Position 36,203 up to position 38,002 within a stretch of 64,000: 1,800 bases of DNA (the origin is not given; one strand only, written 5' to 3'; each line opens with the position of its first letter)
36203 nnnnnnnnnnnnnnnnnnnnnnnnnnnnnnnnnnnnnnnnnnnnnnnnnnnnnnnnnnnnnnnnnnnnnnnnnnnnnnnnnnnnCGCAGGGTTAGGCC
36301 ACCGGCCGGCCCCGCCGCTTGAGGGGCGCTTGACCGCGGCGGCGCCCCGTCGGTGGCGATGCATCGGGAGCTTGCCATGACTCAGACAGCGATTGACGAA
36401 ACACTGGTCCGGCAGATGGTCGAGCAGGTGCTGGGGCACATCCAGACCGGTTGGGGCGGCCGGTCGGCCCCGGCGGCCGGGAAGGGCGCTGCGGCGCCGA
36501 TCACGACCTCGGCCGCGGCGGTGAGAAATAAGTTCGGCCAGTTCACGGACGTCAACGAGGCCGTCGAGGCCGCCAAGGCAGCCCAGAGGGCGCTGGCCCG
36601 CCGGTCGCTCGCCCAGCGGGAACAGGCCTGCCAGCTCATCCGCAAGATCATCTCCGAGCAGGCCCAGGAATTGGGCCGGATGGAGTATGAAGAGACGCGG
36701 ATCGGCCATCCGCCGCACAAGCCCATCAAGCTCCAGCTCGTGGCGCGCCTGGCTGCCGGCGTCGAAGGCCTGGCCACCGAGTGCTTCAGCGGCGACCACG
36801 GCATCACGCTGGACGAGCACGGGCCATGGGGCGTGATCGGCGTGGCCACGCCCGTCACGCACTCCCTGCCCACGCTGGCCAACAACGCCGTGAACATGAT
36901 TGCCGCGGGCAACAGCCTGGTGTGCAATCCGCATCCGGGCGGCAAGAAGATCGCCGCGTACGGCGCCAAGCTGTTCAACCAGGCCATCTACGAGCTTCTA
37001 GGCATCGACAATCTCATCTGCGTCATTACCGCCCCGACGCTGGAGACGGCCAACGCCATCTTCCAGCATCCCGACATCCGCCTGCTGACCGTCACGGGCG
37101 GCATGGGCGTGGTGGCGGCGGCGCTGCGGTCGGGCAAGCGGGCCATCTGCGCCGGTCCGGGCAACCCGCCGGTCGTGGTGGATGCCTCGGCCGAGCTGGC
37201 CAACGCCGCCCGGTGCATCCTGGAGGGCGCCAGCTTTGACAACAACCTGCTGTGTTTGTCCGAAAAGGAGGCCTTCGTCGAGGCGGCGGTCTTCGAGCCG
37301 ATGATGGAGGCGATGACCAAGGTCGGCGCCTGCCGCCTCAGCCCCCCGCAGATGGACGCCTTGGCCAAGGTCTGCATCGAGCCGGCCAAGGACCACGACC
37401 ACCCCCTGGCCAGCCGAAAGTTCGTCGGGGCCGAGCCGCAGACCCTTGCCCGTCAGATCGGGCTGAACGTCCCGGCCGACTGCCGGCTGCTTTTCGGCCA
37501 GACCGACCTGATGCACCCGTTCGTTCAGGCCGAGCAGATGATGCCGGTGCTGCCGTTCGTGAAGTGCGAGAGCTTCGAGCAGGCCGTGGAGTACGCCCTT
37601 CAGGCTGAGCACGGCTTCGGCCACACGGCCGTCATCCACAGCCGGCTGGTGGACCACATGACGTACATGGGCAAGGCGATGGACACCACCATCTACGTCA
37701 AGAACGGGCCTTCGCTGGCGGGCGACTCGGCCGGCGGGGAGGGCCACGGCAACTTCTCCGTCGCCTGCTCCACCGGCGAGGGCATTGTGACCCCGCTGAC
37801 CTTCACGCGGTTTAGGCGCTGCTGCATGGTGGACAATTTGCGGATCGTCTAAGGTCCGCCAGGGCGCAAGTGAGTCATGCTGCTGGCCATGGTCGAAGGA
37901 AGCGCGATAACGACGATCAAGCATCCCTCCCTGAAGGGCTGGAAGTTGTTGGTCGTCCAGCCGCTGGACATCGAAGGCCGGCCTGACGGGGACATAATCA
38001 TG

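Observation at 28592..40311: Complete PVM-type bacterial microcompartment (metabolosome) locus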

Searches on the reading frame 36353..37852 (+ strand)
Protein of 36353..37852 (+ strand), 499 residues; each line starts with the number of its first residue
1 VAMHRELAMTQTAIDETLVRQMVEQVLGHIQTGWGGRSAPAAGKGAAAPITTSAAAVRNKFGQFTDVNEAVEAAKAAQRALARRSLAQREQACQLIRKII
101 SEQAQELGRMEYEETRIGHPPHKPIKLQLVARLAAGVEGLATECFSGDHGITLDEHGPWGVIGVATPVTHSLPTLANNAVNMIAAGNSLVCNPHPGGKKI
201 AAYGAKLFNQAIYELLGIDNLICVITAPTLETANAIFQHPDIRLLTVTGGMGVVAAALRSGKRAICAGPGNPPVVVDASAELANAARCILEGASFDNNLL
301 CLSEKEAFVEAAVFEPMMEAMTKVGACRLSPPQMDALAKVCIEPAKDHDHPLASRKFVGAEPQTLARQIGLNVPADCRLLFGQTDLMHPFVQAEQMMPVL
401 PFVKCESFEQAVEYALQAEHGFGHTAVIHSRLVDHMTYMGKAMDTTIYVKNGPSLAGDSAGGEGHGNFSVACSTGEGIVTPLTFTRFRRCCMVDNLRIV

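Call 4: search_protein_families(library=pfam, proteins=[window:36353-37852:+], max_evalue=0.01)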
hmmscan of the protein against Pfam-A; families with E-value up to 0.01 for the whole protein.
window:36353-37852:+ (499 aa): 1 family
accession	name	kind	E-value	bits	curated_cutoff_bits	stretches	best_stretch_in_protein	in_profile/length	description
PF00171.27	Aldedh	-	8.3e-30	104.2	23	1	62-323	26-291/461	Aldehyde dehydrogenase family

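Call 13: find_homologous_proteins(query=window:36353-37852:+, max_evalue=1e-20)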
Query window:36353-37852:+ (499 aa): 7899 proteins with E <= 1e-20 among 8000 candidates; the best 120 are listed.
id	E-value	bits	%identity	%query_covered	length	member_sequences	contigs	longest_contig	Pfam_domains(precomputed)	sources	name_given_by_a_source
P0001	0.0e+0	1110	100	98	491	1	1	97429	PF00171.28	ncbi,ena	-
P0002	2.6e-286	968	87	98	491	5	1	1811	PF00171.28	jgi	jgi:aldehyde dehydrogenase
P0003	2.5e-285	965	85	98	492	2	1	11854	PF00171.28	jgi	-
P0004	2.0e-283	958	86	98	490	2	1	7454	PF00171.28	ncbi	-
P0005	5.0e-280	947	86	98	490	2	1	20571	PF00171.28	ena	-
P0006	8.2e-277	937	83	98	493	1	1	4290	PF00171.28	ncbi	-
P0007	1.2e-265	900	79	98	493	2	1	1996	PF00171.28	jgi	jgi:aldehyde dehydrogenase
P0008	1.6e-258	876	79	98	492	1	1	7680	PF00171.28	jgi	jgi:aldehyde dehydrogenase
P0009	1.7e-258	876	78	98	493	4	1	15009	PF00171.28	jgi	jgi:aldehyde dehydrogenase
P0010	3.8e-256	869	77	99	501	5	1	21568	PF00171.28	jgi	jgi:aldehyde dehydrogenase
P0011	5.2e-253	858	76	98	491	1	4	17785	PF00171.28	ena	-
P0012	2.7e-251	853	76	98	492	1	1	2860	PF00171.28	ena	-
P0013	8.4e-251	851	75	97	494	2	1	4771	PF00171.28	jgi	-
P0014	1.6e-249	847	75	98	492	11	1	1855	PF00171.28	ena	-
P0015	1.8e-249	847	75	98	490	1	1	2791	PF00171.28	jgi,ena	-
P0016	2.2e-248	843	75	98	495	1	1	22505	PF00171.28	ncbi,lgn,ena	-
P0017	4.4e-248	842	76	97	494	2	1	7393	PF00171.28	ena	-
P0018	9.6e-248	841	75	98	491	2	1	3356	PF00171.28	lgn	-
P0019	1.3e-247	840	74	98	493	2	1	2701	PF00171.28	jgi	jgi:aldehyde dehydrogenase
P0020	2.6e-247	839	75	98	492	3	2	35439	PF00171.28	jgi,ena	-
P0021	1.2e-246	837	75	98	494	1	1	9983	PF00171.28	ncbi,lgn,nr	ncbi:MAG: aldehyde dehydrogenase [Planctomycetota bacterium]|nr:aldehyde dehydrogenase [Planctomycet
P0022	2.2e-246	836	74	98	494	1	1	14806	PF00171.28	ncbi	-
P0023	6.4e-246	835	74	98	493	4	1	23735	PF00171.28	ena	-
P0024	3.3e-244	829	74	99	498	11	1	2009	PF00171.28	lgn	-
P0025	4.1e-243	826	73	98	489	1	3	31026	PF00171.28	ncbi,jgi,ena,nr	ncbi:MAG TPA: aldehyde dehydrogenase [Phycisphaerae bacterium]|nr:aldehyde dehydrogenase [Phycisphae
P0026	4.4e-243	825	73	98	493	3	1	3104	PF00171.28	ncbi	ncbi:MAG: aldehyde dehydrogenase family protein [Phycisphaerae bacterium]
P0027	2.0e-242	823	73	98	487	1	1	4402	PF00171.28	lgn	-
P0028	2.2e-242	823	72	98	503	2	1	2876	PF00171.28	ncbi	-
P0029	1.1e-241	821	73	98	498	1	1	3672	PF00171.28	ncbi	-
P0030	1.9e-241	820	73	98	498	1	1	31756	PF00171.28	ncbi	-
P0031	2.0e-241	820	75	97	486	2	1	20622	PF00171.28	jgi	jgi:aldehyde dehydrogenase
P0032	4.0e-241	819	72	98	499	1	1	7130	PF00171.28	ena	-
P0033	5.1e-241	819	73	98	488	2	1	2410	PF00171.28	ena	-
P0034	1.1e-240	818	73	97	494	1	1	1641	PF00171.28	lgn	-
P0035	1.1e-240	818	72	98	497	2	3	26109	PF00171.28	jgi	-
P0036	1.3e-240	817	74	98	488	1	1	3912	PF00171.28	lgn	-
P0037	1.4e-240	817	73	98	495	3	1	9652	PF00171.28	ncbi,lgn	-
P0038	2.6e-240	816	73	98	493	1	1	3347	PF00171.28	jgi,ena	-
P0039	3.6e-240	816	73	98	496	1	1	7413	PF00171.28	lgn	-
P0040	2.3e-239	813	73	98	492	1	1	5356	PF00171.28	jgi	jgi:aldehyde dehydrogenase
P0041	1.3e-238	811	73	97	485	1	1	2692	PF00171.28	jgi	jgi:aldehyde dehydrogenase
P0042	5.0e-238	809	70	98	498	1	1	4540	PF00171.28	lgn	-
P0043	6.5e-238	808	72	98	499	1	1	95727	PF00171.28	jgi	jgi:acyl-CoA reductase-like NAD-dependent aldehyde dehydrogenase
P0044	1.2e-237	808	72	98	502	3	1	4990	PF00171.28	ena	-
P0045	1.7e-237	807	71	98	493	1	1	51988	PF00171.28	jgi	jgi:aldehyde dehydrogenase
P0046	2.0e-237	807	74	98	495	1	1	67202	PF00171.28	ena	-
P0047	4.8e-237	806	72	98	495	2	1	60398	PF00171.28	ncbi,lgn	-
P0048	1.3e-236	804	72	98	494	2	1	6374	PF00171.28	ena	-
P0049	5.8e-236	802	71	98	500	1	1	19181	PF00171.28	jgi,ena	-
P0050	9.1e-236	801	71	98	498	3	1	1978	PF00171.28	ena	-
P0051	2.0e-235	800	71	98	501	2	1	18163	PF00171.28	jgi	jgi:aldehyde dehydrogenase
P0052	2.3e-235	800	71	97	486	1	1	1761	PF00171.28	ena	-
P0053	2.5e-235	800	71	98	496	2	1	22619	PF00171.28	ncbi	ncbi:MAG: aldehyde dehydrogenase [Phycisphaerae bacterium]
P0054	7.4e-235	798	72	98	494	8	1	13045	PF00171.28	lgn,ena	-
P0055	9.5e-235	798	70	98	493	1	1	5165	PF00171.28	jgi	-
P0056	1.4e-234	797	72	98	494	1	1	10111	PF00171.28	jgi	-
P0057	3.1e-234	796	69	98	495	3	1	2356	PF00171.28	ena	-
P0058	6.0e-234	795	70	99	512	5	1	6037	PF00171.28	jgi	jgi:aldehyde dehydrogenase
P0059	8.9e-234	795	71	97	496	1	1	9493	PF00171.28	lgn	-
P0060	1.1e-233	794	70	98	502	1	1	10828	PF00171.28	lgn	-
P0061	3.0e-233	793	70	98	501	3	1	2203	PF00171.28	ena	-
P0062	3.0e-233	793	72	98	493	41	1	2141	PF00171.28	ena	-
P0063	5.4e-233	792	70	98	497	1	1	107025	PF00171.28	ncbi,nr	ncbi:MAG: Succinate-semialdehyde dehydrogenase (acetylating) [Phycisphaerae bacterium]|nr:Succinate-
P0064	8.3e-233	792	71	98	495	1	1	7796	PF00171.28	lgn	-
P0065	1.3e-232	791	70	97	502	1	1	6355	PF00171.28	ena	-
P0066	1.3e-232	791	72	98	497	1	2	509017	PF00171.28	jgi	jgi:aldehyde dehydrogenase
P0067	1.5e-232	791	71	98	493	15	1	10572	PF00171.28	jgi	-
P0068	2.0e-232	790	70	98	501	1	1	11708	PF00171.28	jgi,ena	-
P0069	6.6e-232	789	71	98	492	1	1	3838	PF00171.28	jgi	-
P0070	1.5e-231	787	71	98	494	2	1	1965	PF00171.28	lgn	-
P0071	1.7e-231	787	70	98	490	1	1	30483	PF00171.28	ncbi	-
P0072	4.1e-231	786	71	98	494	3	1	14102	PF00171.28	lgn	-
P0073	4.9e-231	786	70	97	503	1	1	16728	PF00171.28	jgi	-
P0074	3.1e-230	783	70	98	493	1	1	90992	PF00171.28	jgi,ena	-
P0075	1.1e-229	781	70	98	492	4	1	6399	PF00171.28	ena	-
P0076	2.3e-229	780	71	97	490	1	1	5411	PF00171.28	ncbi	-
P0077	2.6e-229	780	69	98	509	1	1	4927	PF00171.28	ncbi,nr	ncbi:MAG: aldehyde dehydrogenase EutE [Phycisphaerae bacterium]|nr:aldehyde dehydrogenase EutE [Phyc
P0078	4.8e-229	779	68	98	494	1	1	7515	PF00171.28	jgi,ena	-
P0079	2.2e-228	777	69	98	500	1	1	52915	PF00171.28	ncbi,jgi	jgi:aldehyde dehydrogenase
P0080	8.8e-228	775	69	98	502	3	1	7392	PF00171.28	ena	-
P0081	9.5e-228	775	69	98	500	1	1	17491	PF00171.28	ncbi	-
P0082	1.4e-227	774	69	98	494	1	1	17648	PF00171.28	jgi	jgi:aldehyde dehydrogenase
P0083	1.6e-227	774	70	98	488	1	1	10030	PF00171.28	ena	-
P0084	4.3e-226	769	70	98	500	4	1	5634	PF00171.28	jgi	-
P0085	4.5e-226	769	68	98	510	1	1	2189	PF00171.28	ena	-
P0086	1.4e-225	768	68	98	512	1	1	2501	PF00171.28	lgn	-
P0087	2.2e-224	764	69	97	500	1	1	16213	PF00171.28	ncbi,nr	ncbi:MAG: aldehyde dehydrogenase [Planctomycetes bacterium]|nr:aldehyde dehydrogenase [Planctomyceto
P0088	2.5e-224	764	67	98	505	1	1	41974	PF00171.28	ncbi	ncbi:MAG: aldehyde dehydrogenase [Phycisphaerae bacterium]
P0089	2.6e-224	764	66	98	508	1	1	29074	PF00171.28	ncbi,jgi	ncbi:MAG: aldehyde dehydrogenase [Planctomycetota bacterium]|jgi:aldehyde dehydrogenase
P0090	2.8e-224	763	69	98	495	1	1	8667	PF00171.28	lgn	-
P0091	4.1e-224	763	69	98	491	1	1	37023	PF00171.28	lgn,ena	-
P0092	7.5e-224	762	69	98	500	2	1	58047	PF00171.28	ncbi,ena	-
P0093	1.1e-223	762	68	98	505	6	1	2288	PF00171.28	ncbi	-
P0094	1.1e-221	755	68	98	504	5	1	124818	PF00171.28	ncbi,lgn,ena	-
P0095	5.0e-221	753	66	97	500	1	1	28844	PF00171.28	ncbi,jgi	jgi:aldehyde dehydrogenase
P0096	5.2e-221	753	67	98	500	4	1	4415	PF00171.28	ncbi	-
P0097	6.8e-221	752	68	98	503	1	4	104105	PF00171.28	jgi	-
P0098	2.0e-220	751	66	98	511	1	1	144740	PF00171.28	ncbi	-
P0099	4.7e-220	750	69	98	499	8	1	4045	PF00171.28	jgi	-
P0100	9.4e-220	749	64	97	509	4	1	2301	PF00171.28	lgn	-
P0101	1.9e-217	741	67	98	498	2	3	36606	PF00171.28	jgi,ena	-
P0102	2.0e-216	738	66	97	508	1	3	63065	PF00171.28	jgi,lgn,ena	-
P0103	5.5e-216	736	67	98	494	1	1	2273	PF00171.28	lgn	-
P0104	4.6e-215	733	65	99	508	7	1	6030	PF00171.28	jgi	jgi:aldehyde dehydrogenase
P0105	5.7e-215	733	67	98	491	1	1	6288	PF00171.28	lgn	-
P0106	1.0e-214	732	65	98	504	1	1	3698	PF00171.28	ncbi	-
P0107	1.4e-214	731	66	98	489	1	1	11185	PF00171.28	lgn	-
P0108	3.9e-214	730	64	100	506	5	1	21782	PF00171.28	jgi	jgi:aldehyde dehydrogenase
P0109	4.5e-214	730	66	98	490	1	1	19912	PF00171.28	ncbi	-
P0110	4.9e-214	730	66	98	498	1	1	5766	PF00171.28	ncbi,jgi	-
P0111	6.2e-213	726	64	98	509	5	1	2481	PF00171.28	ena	-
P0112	1.4e-212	725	63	97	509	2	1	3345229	PF00171.28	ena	-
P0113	1.8e-212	724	75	83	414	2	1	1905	PF00171.28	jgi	jgi:aldehyde dehydrogenase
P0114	5.6e-212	723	64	98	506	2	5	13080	PF00171.28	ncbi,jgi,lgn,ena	-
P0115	6.1e-212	723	65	98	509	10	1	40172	PF00171.28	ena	-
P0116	2.8e-211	721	62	100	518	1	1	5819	PF00171.28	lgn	-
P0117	9.2e-211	719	65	98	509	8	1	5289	PF00171.28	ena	-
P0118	7.4e-210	716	61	97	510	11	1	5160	PF00171.28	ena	-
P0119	1.1e-209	715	67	97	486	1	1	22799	PF00171.28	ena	-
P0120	2.3e-209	714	63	97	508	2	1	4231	PF00171.28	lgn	-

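Call 14: find_encoding_contigs(protein=P0001, flank=10000, max_places=4)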
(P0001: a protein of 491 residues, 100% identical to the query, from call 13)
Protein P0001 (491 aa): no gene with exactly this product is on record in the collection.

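Call 15: list_cluster_members(proteins=[P0001])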
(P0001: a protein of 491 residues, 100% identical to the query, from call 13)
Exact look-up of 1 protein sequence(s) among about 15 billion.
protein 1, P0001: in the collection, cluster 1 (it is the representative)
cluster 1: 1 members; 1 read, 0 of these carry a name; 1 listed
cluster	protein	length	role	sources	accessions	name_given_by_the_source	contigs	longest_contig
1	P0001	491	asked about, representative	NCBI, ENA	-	-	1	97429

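Call 16: find_encoding_contigs(protein=P0004, flank=10000, max_places=3)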
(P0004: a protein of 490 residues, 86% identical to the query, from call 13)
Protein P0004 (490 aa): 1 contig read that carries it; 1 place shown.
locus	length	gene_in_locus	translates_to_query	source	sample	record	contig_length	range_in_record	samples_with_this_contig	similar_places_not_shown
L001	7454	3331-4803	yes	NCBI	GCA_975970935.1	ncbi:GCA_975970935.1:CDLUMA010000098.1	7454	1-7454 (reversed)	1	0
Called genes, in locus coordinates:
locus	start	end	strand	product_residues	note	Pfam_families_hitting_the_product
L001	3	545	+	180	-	?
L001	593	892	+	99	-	PF00936:BMC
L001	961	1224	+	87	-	PF00936:BMC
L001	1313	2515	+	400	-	PF00871:Acetate_kinase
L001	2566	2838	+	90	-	PF00936:BMC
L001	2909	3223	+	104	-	PF03319:EutN_CcmL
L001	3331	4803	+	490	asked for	PF00171:Aldedh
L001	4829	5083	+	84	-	PF03319:EutN_CcmL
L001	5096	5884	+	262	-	-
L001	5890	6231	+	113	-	PF03319:EutN_CcmL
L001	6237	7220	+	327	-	PF00596:Aldolase_II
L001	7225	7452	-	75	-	?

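Call 17: find_encoding_contigs(protein=P0005, flank=10000, max_places=3)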
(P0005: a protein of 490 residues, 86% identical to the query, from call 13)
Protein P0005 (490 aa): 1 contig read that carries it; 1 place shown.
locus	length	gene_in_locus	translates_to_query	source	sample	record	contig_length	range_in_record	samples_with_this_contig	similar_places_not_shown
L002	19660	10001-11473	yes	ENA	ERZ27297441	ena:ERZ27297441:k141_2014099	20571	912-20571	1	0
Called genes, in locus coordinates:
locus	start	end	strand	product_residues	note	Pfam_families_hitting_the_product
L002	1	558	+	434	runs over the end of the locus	PF00709:Adenylsucc_synt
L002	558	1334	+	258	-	PF01255:Prenyltransf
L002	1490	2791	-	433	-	PF09861:Lar_N, PF21113:LarA_C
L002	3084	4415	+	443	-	PF01512:Complex1_51K, PF10531:SLBB, PF13534:Fer4_17, PF13375:RnfC_N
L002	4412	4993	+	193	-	PF00936:BMC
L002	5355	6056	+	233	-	PF08220:HTH_DeoR, PF00455:DeoRC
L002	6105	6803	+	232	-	PF06130:PTAC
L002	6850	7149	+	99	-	PF00936:BMC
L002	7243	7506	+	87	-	PF00936:BMC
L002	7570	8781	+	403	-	PF00871:Acetate_kinase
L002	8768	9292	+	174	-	-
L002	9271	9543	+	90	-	PF00936:BMC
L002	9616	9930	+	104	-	PF03319:EutN_CcmL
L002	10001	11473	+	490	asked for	PF00171:Aldedh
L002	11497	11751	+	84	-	PF03319:EutN_CcmL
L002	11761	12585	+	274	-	PF02502:LacAB_rpiB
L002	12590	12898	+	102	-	PF03319:EutN_CcmL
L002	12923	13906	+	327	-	PF00596:Aldolase_II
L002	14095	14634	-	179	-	-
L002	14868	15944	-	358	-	PF02646:RmuC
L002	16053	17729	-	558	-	PF03979:Sigma70_r1_1, PF00140:Sigma70_r1_2, PF04542:Sigma70_r2, PF04539:Sigma70_r3, PF04545:Sigma70_r4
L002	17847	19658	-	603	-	?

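Call 29: find_related_loci(query=A1, collection=genome_contigs, flank=10000)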
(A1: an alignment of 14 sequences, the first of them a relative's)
Query A1 (491 aa) in genome_contigs; peptide patterns used: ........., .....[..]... (x = any residue, [..] = any of these).
599 stretches matched a pattern (row limit reached: there are more); 586 encode a relative of the query (tblastn E <= 1e-3); the best 80 are kept; 80 distinct loci.
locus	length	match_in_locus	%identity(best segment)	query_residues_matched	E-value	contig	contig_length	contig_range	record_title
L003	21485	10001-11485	72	1-491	0e+0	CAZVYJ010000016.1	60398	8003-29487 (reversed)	MAG TPA_asm: uncultured Planctomycetaceae bacterium isolate binchicken_co27_480 genome assembly, contig: NODE_834_length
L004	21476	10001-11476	72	4-491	0e+0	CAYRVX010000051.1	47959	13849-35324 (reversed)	MAG TPA_asm: uncultured Planctomycetaceae bacterium isolate SRP068000_co1_610 genome assembly, contig: NODE_642_length_4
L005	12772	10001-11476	65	7-491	0e+0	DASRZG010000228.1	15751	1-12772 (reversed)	MAG TPA_asm: Phycisphaerae bacterium isolate SMAG_U14157 k141_1826851, whole genome shotgun sequence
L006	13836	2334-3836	66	2-491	0e+0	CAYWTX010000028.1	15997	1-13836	MAG TPA_asm: uncultured Planctomycetaceae bacterium isolate binchicken_co255_29 genome assembly, contig: k141_2098995, w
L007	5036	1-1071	75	135-491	0e+0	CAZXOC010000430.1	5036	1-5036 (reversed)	MAG TPA_asm: uncultured Planctomycetaceae bacterium isolate SRP068000_co1_356 genome assembly, contig: NODE_39676_length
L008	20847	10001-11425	55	6-491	9e-169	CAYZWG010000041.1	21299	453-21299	MAG TPA_asm: uncultured Planctomycetaceae bacterium isolate SRP216583_co1_137 genome assembly, contig: NODE_1922_length_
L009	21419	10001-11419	54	6-491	1e-167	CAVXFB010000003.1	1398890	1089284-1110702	MAG: uncultured Planctomycetaceae bacterium isolate MFD02416.bin.1.136 genome assembly, contig: contig_3592, whole genom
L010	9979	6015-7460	56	6-491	8e-168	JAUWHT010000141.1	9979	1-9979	MAG: Pirellulales bacterium isolate CSMAG_2275 CSMAG_2275_k141_493885_length_9979_cov_10.9766, whole genome shotgun sequ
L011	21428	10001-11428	53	6-491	3e-167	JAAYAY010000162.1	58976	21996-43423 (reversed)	MAG: Planctomycetaceae bacterium isolate AS06rmzACSIP_219 287974_AS06, whole genome shotgun sequence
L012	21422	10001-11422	54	6-491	6e-165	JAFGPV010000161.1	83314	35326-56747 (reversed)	MAG: Pirellulales bacterium isolate Zod_Metabat.711 k87_9862371, whole genome shotgun sequence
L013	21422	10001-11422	53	6-491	3e-165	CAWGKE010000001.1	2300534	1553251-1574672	MAG: uncultured Planctomycetaceae bacterium isolate MFD05705.bin.2.110 genome assembly, contig: contig_14529, whole geno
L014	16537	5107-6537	52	6-491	9e-163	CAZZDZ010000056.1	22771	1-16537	MAG TPA_asm: uncultured Pirellulaceae bacterium isolate SRP114822_co2_68 genome assembly, contig: NODE_1889_length_22771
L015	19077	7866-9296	53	1-491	2e-162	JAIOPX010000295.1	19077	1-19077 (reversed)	MAG: Planctomycetota bacterium isolate LakeFargette_0920_ALND_MAG_59_20 LacPavin_0920_ALND_scaffold_461894, whole genome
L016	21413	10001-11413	53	8-491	1e-162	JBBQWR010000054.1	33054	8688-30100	MAG: Pirellulales bacterium isolate Co_metawrap_2068 Cmw_2068_k141_17848015_length_33054_cov_14.9966, whole genome shotg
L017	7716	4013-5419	54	6-491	2e-162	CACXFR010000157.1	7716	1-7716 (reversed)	MAG: uncultured planctomycete isolate RUG11210 genome assembly, contig: RUG11210_asm_157, whole genome shotgun sequence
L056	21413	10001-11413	51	6-491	3e-158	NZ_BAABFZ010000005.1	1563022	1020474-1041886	Bremerella cremea strain JCM 17758 sequence5, whole genome shotgun sequence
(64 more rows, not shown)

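Call 40: search_protein_families(library=ncbifam, proteins=[L056:11704-12354:+, window:36377-37852:+], max_evalue=0.01)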
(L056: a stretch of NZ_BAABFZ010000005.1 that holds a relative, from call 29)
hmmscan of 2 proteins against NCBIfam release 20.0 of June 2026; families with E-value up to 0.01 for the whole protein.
L056:11704-12354:+ (216 aa): 0 families

window:36377-37852:+ (491 aa): 32 families (the best 25 are shown)
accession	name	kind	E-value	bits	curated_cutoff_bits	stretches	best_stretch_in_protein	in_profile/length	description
NF011927.0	PRK15398.1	subfamily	3.2e-167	556.9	403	1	8-491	3-465/465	aldehyde dehydrogenase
NF010378.0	PRK13805.1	equivalog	9e-56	189.2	951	1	52-449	9-409/872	bifunctional acetaldehyde-CoA/alcohol dehydrogenase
TIGR02518.1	EutH_ACDH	equivalog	2.3e-52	178.5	620.1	1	58-469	9-423/488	acetaldehyde dehydrogenase (acetylating)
NF047625.1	AcylSulfactDhSauS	equivalog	2.8e-36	125.3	600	1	59-441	6-392/464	acylating sulfoacetaldehyde dehydrogenase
NF010000.0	PRK13473.1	subfamily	1.8e-16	59.9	615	1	46-414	28-406/475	aminobutyraldehyde dehydrogenase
NF040648.1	lactal_redase_Meth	equivalog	4.4e-16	58.9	650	1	57-314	33-295/463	lactaldehyde dehydrogenase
NF042993.1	AlphKGSA_gudD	equivalog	5.3e-15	55.1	770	1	37-313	22-303/481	alpha-ketoglutaric semialdehyde dehydrogenase GucD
NF052305.1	DioxValDhHalo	equivalog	3.7e-14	52.5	750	1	48-314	34-305/483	2,5-dioxovalerate dehydrogenase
TIGR03216.1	OH_muco_semi_DH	equivalog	6e-12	44.9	693.25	1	41-321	21-312/481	2-hydroxymuconic semialdehyde dehydrogenase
NF050084.1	pip_6_carb_DH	equivalog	2.2e-11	43.4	730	1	51-433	13-409/475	L-piperidine-6-carboxylate dehydrogenase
TIGR03250.1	PhnAcAld_DH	equivalog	7.7e-11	41.3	635.65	1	152-415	141-403/472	phosphonoacetaldehyde dehydrogenase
NF006916.0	PRK09407.1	equivalog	1.9e-10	40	521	1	38-314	38-318/526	succinic semialdehyde dehydrogenase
TIGR02299.1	HpaE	equivalog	2.2e-10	39.8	638.35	1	52-315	33-300/488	5-carboxymethyl-2-hydroxymuconate semialdehyde dehydrogenase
NF006992.0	PRK09457.1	subfamily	2.5e-10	39.7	514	1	52-421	32-410/487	succinylglutamate-semialdehyde dehydrogenase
NF002852.0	PRK03137.1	subfamily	3.2e-09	36.1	648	1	150-431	171-458/514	L-glutamate gamma-semialdehyde dehydrogenase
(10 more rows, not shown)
